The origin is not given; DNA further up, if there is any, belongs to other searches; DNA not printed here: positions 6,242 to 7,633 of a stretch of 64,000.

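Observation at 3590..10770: Candidate whole-gene-body inversion switch for SLH surface proteins: perfect 105-bp IRs in the signal-peptide region, with an embedded tyrosine recombinase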

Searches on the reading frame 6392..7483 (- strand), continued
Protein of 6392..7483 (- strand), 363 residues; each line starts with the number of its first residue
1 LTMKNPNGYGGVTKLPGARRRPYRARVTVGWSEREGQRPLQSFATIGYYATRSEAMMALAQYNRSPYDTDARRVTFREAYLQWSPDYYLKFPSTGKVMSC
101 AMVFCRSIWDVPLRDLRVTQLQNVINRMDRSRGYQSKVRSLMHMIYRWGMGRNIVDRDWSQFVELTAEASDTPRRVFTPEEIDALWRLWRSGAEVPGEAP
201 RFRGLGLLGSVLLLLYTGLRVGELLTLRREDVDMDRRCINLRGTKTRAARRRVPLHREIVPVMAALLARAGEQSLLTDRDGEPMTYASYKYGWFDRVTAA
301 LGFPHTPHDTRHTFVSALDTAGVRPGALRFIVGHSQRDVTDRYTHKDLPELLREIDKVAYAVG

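Call 71: fold_search(model_id=the predicted structure, library=pdb)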
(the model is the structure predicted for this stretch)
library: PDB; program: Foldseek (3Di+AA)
matches with E <= 10: 113; with E <= 0.001: 41
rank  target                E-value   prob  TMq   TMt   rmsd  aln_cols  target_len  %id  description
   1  6en2_A                6.8e-10  1.00  0.55  0.63   6.7       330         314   18  Structure of the Tn1549 transposon Integrase (aa 82-397, R225K) in complex with a circular intermediate DNA (CI6b-DNA) (released 2018-04-04)
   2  6en0_A                7.6e-10  1.00  0.56  0.65   7.8       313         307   18  Structure of the Tn1549 transposon Integrase (aa 82-397) in complex with circular intermediate DNA (CI5-DNA) (released 2018-04-04)
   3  6emz_A                2.4e-09  1.00  0.56  0.63   6.1       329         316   19  Structure of the Tn1549 transposon Integrase (aa 82-397, R225K) in complex with circular intermediate DNA (CI5-DNA) (released 2018-04-04)
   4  6emy_A                2.4e-09  1.00  0.56  0.63   7.7       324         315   19  Structure of the Tn1549 transposon Integrase (aa 82-397, Y379F) in complex with transposon right end DNA (released 2018-04-04)
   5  5vfz                  1.4e-08  1.00  0.41  0.50  14.0       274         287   15  Integrase from mycobacterium phage Brujita (released 2018-04-18)
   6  6en0_B                2.7e-08  1.00  0.53  0.60   6.5       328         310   20  Structure of the Tn1549 transposon Integrase (aa 82-397) in complex with circular intermediate DNA (CI5-DNA) (released 2018-04-04)
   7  6emy_B                3.9e-08  1.00  0.54  0.60   8.1       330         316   19  Structure of the Tn1549 transposon Integrase (aa 82-397, Y379F) in complex with transposon right end DNA (released 2018-04-04)
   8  1z1b_A                4.6e-07  1.00  0.51  0.52  11.8       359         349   16  Crystal structure of a lambda integrase dimer bound to a COC' core site (released 2005-06-28)
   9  1z19_A                5.6e-07  1.00  0.47  0.60   7.2       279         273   16  Crystal structure of a lambda integrase(75-356) dimer bound to a COC' core site (released 2005-06-28)
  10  1z1b_B                9.7e-07  1.00  0.49  0.51   7.0       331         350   15  Crystal structure of a lambda integrase dimer bound to a COC' core site (released 2005-06-28)
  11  5hxy_C                1.0e-06  1.00  0.38  0.49  16.8       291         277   16  Crystal structure of XerA recombinase (released 2017-02-01)
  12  5hxy_B                1.3e-06  1.00  0.36  0.47  17.5       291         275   16  Crystal structure of XerA recombinase (released 2017-02-01)
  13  5j0n_G                1.6e-06  1.00  0.47  0.48  10.6       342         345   14  Lambda excision HJ intermediate (released 2017-02-08)
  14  1z19_B                1.9e-06  1.00  0.51  0.62   5.8       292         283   16  Crystal structure of a lambda integrase(75-356) dimer bound to a COC' core site (released 2005-06-28)
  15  5hxy_A                1.9e-06  1.00  0.38  0.48  17.0       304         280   16  Crystal structure of XerA recombinase (released 2017-02-01)
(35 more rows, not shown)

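Call 79: list_cluster_members(proteins=[P0121, P0145, window:6392-7477:-])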
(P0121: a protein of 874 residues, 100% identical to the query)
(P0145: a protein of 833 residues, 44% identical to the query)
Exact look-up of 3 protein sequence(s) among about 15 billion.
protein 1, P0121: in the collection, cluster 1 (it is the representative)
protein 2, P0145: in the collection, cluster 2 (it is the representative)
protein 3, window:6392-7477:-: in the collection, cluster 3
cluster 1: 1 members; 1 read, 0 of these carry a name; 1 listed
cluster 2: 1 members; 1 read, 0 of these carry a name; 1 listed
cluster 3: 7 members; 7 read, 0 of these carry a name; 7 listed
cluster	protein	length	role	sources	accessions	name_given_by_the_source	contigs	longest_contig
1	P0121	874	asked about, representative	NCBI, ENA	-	-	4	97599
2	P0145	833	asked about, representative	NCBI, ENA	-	-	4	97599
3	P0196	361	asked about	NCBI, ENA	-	-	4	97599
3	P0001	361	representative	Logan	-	-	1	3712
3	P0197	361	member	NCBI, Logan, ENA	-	-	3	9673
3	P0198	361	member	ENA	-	-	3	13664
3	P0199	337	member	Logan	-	-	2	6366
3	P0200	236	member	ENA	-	-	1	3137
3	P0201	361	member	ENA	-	-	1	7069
